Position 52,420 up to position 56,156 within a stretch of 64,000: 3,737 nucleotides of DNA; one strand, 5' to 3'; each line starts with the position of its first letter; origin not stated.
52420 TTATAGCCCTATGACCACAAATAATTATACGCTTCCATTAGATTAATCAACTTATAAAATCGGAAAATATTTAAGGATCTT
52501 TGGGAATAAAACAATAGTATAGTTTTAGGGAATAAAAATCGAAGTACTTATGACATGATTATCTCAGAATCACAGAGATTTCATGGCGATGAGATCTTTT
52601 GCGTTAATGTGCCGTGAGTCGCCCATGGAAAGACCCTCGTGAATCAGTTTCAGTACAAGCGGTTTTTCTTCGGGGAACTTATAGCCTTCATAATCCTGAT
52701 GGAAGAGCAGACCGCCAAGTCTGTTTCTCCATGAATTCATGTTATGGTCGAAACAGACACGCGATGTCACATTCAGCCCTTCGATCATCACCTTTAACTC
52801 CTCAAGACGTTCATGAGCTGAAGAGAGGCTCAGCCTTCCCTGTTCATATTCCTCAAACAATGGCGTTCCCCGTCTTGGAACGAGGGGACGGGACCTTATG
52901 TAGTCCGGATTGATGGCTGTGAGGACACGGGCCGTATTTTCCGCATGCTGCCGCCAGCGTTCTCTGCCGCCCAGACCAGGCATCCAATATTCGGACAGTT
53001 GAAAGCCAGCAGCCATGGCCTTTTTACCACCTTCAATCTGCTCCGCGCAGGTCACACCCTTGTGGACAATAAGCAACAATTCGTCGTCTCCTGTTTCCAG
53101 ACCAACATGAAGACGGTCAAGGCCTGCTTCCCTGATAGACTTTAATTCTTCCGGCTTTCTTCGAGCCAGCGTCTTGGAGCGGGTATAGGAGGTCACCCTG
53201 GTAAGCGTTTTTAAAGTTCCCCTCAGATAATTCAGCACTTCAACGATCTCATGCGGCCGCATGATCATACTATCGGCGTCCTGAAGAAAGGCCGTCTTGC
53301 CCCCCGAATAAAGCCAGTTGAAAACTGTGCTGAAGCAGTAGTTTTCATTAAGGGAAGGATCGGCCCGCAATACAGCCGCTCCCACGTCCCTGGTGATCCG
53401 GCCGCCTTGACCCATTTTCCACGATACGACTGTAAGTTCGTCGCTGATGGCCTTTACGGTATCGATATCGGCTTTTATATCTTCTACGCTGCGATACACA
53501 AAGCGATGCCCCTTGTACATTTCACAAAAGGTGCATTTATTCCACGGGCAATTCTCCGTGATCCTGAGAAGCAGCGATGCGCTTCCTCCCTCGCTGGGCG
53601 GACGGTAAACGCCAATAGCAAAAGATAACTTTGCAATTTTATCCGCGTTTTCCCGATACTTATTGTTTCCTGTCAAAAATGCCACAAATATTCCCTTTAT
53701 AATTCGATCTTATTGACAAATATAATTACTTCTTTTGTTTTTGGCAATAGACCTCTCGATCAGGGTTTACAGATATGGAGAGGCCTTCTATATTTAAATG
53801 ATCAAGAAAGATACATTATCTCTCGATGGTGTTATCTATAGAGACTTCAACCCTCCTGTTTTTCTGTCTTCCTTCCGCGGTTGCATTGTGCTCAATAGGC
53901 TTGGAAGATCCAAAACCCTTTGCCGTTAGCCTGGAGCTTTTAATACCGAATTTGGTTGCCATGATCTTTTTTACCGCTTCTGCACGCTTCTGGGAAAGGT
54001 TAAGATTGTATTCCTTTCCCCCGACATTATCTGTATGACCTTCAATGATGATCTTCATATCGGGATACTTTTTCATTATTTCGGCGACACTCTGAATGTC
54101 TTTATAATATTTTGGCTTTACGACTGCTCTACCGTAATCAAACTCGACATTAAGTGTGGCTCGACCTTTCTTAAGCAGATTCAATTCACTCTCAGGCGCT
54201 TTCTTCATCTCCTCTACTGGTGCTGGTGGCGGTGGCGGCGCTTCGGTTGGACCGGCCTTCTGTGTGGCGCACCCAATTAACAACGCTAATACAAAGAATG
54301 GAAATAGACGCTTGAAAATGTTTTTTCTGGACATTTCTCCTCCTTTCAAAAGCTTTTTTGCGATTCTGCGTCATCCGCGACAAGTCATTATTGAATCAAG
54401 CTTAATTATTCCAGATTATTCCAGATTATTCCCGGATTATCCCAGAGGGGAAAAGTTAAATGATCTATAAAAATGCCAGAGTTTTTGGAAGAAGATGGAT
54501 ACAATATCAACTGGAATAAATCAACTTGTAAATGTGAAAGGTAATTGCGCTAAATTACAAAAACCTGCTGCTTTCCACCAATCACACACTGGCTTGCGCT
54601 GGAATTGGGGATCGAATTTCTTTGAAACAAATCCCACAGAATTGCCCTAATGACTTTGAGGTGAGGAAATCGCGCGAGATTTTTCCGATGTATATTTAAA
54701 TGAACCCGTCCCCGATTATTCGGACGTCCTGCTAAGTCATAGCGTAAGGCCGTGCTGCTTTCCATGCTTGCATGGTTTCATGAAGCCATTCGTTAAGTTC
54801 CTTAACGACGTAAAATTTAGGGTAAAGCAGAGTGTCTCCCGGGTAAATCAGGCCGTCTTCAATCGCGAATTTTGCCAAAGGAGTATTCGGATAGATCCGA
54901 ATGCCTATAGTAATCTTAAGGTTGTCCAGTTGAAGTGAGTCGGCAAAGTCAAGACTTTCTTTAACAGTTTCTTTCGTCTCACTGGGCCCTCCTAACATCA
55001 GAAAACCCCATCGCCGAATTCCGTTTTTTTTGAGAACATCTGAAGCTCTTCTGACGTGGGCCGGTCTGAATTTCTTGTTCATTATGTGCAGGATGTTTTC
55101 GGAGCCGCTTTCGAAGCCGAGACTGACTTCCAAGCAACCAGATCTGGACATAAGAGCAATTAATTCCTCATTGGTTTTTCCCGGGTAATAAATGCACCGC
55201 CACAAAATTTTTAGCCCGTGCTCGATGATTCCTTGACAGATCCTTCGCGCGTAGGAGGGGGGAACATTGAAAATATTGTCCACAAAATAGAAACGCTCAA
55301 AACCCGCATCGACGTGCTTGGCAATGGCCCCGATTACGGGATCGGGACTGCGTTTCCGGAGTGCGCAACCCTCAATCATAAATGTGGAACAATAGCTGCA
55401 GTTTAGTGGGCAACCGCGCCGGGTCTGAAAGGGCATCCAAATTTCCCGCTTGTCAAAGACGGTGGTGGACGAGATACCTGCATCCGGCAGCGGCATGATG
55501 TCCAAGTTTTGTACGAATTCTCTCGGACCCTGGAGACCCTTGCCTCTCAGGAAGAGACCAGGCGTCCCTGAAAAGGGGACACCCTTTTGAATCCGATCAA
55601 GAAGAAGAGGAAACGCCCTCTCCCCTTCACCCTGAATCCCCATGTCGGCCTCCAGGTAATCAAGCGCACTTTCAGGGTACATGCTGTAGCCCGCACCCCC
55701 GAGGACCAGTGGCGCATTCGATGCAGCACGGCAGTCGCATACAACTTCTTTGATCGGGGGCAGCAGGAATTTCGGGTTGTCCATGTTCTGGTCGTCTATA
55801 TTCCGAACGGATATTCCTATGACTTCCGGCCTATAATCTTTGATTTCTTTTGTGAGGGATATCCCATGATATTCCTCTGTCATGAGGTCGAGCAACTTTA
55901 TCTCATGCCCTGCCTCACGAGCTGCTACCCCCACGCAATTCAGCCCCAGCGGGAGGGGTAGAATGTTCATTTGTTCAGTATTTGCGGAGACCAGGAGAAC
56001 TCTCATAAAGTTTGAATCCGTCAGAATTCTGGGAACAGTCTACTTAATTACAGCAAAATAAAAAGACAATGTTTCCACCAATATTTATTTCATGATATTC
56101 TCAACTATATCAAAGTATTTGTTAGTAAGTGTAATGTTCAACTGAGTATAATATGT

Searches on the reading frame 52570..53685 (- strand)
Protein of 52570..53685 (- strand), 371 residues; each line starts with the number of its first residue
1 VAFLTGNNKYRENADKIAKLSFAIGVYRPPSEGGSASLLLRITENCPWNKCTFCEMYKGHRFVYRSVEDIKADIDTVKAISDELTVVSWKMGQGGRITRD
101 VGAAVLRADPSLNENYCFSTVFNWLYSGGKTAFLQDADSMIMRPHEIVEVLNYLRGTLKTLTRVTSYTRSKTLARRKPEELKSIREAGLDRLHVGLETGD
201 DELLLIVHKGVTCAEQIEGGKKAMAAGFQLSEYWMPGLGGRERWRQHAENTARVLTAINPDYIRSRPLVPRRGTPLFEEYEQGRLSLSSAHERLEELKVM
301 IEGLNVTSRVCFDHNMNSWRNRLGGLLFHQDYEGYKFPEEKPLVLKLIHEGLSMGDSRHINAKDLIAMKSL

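Call 17: search_protein_families(library=pfam, proteins=[window:52570-53685:-], max_evalue=0.001)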
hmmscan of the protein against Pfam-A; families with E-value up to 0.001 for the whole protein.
window:52570-53685:- (371 aa): 1 family
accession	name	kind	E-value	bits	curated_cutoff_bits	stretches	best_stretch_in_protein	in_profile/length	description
PF04055.27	Radical_SAM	-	2.4e-12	47.8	29.5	1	159-232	75-145/166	Radical SAM superfamily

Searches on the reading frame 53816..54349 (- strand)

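Call 17: search_protein_families(library=pfam, proteins=[window:53816-54349:-], max_evalue=0.001)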
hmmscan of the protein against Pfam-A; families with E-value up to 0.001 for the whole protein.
window:53816-54349:- (177 aa): 2 families
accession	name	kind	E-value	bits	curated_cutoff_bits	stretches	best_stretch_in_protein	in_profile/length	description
PF00691.25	OmpA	-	1.6e-25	89.7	27.2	1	70-165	2-98/98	OmpA family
PF05359.17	DUF748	-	2.3e-05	23.1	50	0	67-108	880-921/1037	Domain of Unknown Function (DUF748)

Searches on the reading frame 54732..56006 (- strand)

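Call 17: search_protein_families(library=pfam, proteins=[window:54732-56006:-], max_evalue=0.001)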
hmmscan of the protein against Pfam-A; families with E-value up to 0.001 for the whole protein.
window:54732-56006:- (424 aa): 2 families
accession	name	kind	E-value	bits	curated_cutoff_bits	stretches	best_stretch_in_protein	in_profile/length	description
PF04055.27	Radical_SAM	-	1.3e-17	64.9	29.5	1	197-355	5-166/166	Radical SAM superfamily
PF02310.24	B12-binding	-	1.6e-13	51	32.1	1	19-135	14-120/121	B12 binding domain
